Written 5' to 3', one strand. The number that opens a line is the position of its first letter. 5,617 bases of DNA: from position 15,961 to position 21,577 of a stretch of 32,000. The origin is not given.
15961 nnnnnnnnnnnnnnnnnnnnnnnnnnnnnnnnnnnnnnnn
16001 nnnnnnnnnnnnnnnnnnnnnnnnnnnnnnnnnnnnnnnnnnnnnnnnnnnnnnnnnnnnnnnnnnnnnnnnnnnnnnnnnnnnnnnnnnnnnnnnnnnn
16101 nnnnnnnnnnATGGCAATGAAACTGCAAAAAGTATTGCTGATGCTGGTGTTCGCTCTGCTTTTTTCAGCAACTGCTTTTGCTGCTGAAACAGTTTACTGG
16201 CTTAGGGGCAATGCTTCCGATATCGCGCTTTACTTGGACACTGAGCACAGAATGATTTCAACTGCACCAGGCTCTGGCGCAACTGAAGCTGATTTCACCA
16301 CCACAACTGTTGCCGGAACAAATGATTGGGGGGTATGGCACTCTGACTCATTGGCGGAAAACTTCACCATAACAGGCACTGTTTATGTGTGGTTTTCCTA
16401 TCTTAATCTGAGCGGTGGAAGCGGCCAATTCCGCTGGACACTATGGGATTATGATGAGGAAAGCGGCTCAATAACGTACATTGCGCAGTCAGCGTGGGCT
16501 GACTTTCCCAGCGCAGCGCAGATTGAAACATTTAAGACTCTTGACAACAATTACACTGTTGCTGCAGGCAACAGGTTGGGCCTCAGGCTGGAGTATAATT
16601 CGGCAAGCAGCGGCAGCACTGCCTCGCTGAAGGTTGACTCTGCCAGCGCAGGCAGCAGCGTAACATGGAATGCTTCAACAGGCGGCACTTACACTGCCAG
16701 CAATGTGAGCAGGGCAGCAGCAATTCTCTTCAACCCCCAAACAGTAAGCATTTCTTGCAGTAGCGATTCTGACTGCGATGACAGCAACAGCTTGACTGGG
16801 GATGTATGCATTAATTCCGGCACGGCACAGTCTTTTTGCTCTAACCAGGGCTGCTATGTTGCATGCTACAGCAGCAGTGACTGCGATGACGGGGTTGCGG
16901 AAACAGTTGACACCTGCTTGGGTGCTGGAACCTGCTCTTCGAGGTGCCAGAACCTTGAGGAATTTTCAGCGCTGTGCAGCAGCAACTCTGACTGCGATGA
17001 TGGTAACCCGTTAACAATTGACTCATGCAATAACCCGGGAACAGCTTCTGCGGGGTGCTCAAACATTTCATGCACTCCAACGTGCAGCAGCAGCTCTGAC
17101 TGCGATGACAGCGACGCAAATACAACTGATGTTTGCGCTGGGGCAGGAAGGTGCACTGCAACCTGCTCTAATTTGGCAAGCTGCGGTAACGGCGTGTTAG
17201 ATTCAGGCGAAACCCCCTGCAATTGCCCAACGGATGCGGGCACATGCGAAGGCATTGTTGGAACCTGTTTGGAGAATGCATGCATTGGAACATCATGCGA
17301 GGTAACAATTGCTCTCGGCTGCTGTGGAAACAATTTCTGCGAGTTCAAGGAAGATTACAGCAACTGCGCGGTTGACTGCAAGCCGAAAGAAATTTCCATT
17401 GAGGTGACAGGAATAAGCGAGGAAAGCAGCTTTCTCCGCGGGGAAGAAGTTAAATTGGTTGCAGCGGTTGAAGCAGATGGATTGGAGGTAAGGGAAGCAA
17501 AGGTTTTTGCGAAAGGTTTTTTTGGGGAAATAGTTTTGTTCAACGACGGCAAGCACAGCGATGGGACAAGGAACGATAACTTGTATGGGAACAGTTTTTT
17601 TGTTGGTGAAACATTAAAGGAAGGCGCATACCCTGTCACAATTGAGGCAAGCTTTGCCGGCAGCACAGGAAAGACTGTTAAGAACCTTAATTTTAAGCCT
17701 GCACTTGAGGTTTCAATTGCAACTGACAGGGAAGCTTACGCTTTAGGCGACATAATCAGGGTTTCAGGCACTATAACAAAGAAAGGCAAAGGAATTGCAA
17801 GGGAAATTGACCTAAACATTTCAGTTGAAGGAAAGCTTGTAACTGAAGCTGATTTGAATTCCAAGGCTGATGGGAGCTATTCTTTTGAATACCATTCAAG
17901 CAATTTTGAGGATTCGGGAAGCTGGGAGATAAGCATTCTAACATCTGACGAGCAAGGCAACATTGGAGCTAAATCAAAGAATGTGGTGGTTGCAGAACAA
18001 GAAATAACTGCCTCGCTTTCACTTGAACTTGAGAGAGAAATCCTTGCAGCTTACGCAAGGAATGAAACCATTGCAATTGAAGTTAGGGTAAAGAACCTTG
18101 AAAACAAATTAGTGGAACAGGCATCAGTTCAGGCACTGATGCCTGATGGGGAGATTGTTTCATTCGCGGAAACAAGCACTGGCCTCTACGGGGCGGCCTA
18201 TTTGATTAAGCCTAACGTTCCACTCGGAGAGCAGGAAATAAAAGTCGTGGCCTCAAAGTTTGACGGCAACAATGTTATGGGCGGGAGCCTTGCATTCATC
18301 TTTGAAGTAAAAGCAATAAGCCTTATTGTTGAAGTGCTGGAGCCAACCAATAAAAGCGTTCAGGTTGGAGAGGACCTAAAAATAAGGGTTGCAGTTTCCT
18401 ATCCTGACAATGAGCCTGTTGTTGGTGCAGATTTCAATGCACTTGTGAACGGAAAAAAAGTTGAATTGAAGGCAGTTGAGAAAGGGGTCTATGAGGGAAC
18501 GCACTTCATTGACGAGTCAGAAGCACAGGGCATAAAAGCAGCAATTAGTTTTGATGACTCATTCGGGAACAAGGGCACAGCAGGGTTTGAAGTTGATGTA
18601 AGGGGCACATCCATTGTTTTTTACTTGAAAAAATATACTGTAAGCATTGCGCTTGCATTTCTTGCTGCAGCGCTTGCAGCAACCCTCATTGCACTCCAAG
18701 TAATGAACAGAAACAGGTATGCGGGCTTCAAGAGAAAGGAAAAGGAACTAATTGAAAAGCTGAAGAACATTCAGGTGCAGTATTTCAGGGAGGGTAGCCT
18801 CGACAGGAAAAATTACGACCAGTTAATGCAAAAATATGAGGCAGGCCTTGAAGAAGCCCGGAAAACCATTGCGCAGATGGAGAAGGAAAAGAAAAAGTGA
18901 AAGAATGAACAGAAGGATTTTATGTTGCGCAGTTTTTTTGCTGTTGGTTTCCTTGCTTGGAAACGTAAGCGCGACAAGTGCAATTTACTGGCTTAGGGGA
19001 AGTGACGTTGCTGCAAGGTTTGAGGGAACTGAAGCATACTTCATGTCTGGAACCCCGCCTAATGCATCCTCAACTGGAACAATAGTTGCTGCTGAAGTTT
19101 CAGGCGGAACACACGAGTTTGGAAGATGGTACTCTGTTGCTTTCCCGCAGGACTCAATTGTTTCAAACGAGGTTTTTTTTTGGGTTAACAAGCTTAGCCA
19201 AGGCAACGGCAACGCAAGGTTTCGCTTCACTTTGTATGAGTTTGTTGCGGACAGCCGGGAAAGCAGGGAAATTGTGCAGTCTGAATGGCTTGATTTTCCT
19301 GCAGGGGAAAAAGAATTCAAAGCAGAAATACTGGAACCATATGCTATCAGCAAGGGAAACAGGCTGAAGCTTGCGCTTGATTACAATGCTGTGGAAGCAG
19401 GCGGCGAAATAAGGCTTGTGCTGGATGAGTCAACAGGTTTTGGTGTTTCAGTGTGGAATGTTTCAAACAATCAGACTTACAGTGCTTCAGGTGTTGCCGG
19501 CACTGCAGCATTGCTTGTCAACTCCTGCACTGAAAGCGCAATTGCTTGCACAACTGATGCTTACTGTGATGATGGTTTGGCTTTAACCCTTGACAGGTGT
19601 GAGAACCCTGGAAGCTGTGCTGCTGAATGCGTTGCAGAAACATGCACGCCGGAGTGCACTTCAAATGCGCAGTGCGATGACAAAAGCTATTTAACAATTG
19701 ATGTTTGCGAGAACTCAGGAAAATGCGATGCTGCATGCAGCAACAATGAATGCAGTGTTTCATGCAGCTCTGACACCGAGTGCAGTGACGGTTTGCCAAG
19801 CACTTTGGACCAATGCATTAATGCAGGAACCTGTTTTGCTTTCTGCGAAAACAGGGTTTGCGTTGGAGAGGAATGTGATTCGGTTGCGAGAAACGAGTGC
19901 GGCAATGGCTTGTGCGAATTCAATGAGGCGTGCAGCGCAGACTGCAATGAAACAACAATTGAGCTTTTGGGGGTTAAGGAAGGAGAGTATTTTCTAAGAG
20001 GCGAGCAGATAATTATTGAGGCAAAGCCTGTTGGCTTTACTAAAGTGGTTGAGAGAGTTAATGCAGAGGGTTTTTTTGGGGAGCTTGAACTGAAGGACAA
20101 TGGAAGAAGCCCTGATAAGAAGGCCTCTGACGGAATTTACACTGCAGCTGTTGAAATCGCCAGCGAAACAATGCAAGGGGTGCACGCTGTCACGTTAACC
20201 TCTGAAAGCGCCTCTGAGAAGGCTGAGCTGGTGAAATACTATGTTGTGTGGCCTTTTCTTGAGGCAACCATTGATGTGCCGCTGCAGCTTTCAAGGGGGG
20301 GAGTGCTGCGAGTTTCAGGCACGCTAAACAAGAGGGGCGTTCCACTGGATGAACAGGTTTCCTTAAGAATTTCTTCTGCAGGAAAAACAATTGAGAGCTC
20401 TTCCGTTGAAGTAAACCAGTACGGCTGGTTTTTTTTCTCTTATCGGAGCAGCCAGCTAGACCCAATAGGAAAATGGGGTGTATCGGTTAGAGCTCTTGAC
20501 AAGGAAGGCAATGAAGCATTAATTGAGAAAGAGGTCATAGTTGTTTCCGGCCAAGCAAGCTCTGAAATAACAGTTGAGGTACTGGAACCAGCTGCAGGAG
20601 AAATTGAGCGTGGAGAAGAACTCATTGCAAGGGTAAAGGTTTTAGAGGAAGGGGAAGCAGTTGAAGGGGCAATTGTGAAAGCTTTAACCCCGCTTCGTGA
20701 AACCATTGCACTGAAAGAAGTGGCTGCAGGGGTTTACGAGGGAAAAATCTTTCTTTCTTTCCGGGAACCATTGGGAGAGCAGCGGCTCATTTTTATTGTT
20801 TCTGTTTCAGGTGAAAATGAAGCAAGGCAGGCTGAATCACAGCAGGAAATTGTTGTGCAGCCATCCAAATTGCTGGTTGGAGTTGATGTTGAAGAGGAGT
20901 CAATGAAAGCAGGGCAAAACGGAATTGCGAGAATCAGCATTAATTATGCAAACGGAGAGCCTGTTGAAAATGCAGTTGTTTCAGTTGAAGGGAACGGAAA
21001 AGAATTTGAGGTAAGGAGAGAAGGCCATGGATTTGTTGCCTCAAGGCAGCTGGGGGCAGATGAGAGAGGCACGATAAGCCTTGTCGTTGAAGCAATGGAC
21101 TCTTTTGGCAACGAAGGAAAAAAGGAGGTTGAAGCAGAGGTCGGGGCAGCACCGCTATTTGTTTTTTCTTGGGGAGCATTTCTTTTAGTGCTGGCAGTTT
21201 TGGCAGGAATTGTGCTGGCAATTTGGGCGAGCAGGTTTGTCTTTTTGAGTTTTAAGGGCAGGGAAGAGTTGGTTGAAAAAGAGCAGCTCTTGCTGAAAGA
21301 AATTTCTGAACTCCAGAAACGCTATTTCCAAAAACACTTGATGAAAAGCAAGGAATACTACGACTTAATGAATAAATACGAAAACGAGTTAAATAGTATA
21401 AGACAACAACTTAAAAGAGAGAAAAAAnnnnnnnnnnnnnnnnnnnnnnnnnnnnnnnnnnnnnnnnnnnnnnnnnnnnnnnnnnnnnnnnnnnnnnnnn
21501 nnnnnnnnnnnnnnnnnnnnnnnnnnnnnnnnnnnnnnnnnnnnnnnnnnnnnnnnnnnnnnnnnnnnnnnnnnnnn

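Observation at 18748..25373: Shared SHOCT-like C-terminal motif links the cytoplasmic tails of the three adhesins to the Walker-A-less KaiC-like protein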

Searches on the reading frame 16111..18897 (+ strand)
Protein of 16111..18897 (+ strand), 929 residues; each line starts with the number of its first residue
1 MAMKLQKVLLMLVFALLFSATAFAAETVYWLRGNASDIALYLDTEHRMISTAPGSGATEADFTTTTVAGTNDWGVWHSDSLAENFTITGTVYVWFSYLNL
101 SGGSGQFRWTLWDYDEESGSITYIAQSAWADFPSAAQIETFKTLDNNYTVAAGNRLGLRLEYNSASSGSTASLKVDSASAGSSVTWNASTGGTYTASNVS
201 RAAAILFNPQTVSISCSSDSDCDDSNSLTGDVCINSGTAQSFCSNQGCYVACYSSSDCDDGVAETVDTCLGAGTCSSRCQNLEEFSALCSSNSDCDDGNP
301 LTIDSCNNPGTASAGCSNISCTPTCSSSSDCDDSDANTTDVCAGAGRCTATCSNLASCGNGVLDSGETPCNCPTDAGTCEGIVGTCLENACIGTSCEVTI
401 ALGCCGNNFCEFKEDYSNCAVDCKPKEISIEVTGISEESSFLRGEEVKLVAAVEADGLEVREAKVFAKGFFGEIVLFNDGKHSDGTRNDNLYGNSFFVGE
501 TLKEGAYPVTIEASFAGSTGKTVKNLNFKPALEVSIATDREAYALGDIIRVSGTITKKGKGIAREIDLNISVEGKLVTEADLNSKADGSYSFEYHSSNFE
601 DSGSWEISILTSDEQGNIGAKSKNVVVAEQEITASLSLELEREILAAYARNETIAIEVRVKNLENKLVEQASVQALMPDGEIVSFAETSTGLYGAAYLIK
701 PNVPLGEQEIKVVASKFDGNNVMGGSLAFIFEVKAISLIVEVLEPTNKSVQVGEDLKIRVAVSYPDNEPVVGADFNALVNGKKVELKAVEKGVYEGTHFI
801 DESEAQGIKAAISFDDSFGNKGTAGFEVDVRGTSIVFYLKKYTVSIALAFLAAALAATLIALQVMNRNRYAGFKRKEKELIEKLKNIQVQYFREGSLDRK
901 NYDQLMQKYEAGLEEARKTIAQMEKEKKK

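Call 4: search_protein_families(library=pfam, proteins=[window:16111-18897:+], max_evalue=1)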
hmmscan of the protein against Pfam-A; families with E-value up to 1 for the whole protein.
window:16111-18897:+ (929 aa): 4 families
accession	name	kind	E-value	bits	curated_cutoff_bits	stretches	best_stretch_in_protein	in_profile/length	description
PF01835.25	MG2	-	5.8e-05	23.8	32.8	1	536-621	4-92/96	MG2 domain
PF00526.23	Dicty_CTDC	-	0.0073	16.5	27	1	294-308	1-15/24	Dictyostelium (slime mold) repeat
PF04961.17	FTCD_C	-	0.042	14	24.5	1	845-915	22-91/182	Formiminotransferase-cyclodeaminase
PF02752.27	Arrestin_C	-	0.22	12.3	27.7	0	532-564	5-37/137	Arrestin (or S-antigen), C-terminal domain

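Call 43: search_protein_families(library=ncbifam, proteins=[window:16111-18897:+], max_evalue=0.1)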
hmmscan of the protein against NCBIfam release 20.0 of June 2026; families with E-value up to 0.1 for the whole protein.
window:16111-18897:+ (929 aa): 1 family
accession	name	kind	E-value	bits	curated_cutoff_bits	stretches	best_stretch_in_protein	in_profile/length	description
NF041940.1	choice_anch_X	domain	0.0047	16.6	25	0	479-512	6-36/37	choice-of-anchor X domain-containing protein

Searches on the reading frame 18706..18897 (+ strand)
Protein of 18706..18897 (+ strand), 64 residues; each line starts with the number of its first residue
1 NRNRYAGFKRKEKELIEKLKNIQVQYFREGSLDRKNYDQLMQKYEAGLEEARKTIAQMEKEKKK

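Call 5: search_protein_families(library=pfam, proteins=[window:18706-18897:+], max_evalue=10)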
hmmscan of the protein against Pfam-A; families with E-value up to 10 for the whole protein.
seq(64 aa): 3 families
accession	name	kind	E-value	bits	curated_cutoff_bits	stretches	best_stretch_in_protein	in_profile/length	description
PF05008.21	V-SNARE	-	0.0087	16.9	25.9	1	8-61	5-58/92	Vesicle transport v-SNARE protein N-terminus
PF07524.19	Bromo_TP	-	0.083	13.3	24.6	1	6-58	19-71/77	Bromodomain associated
PF04961.17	FTCD_C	-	0.38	10.9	24.5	1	2-54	43-98/182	Formiminotransferase-cyclodeaminase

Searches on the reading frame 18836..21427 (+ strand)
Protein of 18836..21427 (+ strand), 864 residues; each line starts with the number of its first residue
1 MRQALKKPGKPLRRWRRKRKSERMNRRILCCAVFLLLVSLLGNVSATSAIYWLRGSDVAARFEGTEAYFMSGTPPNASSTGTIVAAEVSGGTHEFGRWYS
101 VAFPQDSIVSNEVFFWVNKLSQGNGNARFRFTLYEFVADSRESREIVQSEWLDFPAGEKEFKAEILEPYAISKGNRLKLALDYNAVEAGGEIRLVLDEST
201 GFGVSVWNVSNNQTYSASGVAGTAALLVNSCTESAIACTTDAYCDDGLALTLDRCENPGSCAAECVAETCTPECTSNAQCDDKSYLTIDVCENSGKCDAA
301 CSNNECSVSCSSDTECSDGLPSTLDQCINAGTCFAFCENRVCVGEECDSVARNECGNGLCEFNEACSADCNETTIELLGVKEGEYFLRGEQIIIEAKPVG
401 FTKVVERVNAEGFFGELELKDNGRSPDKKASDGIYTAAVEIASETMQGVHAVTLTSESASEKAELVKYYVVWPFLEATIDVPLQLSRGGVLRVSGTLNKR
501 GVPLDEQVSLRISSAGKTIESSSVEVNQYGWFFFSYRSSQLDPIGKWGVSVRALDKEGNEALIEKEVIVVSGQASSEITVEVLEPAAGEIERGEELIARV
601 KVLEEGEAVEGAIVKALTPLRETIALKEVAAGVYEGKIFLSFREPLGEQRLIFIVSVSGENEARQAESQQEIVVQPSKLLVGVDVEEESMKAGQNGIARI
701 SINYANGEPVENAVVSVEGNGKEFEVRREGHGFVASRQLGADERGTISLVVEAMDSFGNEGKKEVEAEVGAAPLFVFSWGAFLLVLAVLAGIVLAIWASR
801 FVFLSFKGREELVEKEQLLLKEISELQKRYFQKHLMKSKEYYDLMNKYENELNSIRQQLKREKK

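Call 4: search_protein_families(library=pfam, proteins=[window:18836-21427:+], max_evalue=1)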
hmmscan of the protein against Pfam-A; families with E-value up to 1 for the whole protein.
window:18836-21427:+ (864 aa): 2 families
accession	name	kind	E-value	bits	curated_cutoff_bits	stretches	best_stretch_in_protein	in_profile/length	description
PF19077.6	Big_13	-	0.002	19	27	0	507-561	40-91/102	Bacterial Ig-like domain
PF13115.11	YtkA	-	0.0022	19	25.9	0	685-719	12-44/85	YtkA-like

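Call 43: search_protein_families(library=ncbifam, proteins=[window:18836-21427:+], max_evalue=0.1)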
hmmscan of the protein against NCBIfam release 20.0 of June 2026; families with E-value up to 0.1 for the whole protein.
window:18836-21427:+ (864 aa): 1 family
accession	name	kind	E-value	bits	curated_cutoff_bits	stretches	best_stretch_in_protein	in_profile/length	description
NF041940.1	choice_anch_X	domain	5e-07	29.3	25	1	417-440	1-24/37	choice-of-anchor X domain-containing protein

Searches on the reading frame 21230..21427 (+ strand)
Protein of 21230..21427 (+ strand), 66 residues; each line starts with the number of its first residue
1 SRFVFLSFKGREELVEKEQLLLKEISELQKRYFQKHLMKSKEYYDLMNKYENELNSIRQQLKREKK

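Call 5: search_protein_families(library=pfam, proteins=[window:21230-21427:+], max_evalue=10)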
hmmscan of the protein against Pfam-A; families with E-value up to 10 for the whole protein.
seq(66 aa): 2 families
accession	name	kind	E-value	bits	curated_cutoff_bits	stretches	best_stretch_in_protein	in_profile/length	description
PF19456.4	MobI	-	0.032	14.8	26.6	1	29-63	71-107/116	MobI protein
PF11629.13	Mst1_SARAH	-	2.1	8.9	23.1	1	5-35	3-37/48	C terminal SARAH domain of Mst1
